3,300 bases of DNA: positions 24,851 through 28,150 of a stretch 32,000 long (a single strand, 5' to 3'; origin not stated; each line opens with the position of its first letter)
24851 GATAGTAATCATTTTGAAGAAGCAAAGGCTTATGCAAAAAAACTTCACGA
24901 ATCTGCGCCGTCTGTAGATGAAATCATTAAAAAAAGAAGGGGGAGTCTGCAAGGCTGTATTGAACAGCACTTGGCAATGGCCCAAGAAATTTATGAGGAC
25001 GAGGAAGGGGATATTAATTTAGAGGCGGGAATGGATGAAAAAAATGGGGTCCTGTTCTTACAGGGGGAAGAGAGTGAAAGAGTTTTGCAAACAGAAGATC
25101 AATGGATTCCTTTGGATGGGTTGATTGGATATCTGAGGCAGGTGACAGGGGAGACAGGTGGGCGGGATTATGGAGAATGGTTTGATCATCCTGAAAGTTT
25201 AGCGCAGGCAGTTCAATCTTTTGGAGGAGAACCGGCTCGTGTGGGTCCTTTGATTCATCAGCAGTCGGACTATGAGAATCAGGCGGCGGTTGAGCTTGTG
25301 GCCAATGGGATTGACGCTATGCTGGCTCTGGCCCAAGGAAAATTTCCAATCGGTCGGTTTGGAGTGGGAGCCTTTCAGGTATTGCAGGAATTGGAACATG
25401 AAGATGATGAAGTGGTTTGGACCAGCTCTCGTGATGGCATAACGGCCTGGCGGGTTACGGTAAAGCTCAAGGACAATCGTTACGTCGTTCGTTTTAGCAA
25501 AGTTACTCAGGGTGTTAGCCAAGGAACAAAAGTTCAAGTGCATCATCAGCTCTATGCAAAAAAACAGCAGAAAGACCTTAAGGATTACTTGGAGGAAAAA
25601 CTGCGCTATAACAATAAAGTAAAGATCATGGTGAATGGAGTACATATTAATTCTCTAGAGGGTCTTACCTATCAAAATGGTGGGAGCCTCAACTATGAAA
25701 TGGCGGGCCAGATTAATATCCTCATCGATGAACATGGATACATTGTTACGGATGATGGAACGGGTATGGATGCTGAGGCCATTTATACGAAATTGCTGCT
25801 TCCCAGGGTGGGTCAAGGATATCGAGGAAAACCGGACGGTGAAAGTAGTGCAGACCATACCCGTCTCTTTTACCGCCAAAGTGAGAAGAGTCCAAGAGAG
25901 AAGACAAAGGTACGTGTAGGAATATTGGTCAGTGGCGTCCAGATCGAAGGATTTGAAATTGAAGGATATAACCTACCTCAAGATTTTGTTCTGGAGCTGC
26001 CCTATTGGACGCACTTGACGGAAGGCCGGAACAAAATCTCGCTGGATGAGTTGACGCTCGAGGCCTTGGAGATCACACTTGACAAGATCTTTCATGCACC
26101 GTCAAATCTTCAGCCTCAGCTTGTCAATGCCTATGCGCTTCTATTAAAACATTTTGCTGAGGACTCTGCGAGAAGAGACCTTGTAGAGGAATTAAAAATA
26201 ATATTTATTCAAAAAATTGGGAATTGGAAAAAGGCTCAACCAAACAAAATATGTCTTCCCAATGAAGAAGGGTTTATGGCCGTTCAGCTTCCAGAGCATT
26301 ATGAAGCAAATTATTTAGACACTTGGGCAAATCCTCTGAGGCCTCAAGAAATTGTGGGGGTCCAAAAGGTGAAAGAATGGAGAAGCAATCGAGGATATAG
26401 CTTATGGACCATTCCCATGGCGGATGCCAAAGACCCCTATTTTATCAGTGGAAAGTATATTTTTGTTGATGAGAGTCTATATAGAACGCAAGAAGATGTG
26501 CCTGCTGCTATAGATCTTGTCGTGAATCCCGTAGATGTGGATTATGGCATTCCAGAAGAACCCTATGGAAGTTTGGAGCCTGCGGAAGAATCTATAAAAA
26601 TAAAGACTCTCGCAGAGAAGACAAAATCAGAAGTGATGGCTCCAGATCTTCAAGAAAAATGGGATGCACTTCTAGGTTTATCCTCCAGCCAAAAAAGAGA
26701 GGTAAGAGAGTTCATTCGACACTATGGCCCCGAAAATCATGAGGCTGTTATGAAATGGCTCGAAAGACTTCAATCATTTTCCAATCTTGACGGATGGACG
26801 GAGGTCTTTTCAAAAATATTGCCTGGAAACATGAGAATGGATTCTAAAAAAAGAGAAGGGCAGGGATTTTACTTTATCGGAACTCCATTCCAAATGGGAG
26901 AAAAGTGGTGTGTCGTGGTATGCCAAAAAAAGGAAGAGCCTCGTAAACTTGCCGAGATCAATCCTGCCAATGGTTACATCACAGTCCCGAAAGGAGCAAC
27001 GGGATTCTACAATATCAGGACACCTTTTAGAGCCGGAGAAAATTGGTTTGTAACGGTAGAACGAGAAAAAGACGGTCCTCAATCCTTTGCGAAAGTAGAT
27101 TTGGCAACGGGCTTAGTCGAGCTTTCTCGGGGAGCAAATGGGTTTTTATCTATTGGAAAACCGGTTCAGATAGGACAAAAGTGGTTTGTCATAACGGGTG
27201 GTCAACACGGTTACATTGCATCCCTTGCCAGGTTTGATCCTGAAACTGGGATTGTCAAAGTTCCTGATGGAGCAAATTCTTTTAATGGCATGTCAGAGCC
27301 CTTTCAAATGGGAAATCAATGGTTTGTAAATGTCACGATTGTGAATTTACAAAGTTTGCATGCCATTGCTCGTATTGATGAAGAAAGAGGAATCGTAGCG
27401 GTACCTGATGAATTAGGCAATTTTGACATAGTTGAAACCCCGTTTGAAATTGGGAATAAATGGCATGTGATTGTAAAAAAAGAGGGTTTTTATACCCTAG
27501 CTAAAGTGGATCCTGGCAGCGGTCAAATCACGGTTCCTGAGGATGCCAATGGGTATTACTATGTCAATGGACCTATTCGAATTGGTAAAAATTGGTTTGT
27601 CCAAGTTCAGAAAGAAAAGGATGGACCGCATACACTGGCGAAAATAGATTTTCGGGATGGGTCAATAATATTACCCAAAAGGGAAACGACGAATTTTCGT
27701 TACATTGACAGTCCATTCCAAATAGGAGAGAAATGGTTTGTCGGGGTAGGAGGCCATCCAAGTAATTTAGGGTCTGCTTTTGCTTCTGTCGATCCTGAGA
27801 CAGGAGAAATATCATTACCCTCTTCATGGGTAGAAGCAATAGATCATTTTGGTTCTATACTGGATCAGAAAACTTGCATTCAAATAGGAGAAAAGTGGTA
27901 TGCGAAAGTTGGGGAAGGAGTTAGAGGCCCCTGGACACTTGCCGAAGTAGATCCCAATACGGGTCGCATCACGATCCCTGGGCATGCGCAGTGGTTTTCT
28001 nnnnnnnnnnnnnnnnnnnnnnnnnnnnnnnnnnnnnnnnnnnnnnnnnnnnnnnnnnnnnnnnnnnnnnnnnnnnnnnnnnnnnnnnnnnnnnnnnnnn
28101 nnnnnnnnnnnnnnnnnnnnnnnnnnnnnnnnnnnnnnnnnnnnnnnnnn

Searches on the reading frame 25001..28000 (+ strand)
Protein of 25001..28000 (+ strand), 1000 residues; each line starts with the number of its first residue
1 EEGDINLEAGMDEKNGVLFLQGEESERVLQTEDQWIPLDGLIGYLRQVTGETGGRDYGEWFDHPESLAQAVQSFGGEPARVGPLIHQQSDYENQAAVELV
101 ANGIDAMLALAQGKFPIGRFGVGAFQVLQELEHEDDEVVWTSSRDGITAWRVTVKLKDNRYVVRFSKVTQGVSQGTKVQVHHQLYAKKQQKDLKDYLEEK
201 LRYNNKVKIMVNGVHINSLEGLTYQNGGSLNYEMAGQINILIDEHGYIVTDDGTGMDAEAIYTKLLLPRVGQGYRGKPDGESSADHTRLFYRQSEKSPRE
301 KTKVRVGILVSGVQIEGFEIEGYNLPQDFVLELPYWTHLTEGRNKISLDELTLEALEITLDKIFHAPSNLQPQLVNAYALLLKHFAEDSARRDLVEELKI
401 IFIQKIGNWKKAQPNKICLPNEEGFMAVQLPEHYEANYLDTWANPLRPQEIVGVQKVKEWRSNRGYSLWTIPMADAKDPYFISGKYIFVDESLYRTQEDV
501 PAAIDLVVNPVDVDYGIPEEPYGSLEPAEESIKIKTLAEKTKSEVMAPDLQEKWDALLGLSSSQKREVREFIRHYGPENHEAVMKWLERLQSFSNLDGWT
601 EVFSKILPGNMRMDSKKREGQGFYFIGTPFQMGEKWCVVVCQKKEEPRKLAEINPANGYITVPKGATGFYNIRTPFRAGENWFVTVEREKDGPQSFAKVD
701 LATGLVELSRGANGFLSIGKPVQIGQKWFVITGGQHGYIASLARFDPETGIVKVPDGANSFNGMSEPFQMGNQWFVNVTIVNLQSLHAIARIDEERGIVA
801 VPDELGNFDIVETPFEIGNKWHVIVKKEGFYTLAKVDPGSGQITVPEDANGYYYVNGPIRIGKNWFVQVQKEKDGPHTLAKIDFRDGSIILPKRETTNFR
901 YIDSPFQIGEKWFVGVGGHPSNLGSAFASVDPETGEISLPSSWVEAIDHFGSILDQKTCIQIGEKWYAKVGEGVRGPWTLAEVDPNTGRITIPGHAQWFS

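Call 7: search_protein_families(library=pfam, proteins=[window:25001-28000:+], max_evalue=0.1)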
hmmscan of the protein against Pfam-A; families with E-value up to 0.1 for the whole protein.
window:25001-28000:+ (1000 aa): 1 family
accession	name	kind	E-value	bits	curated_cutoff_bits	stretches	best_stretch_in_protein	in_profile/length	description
PF03736.22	EPTP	-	0.04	14.4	21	0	814-825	18-29/42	EPTP domain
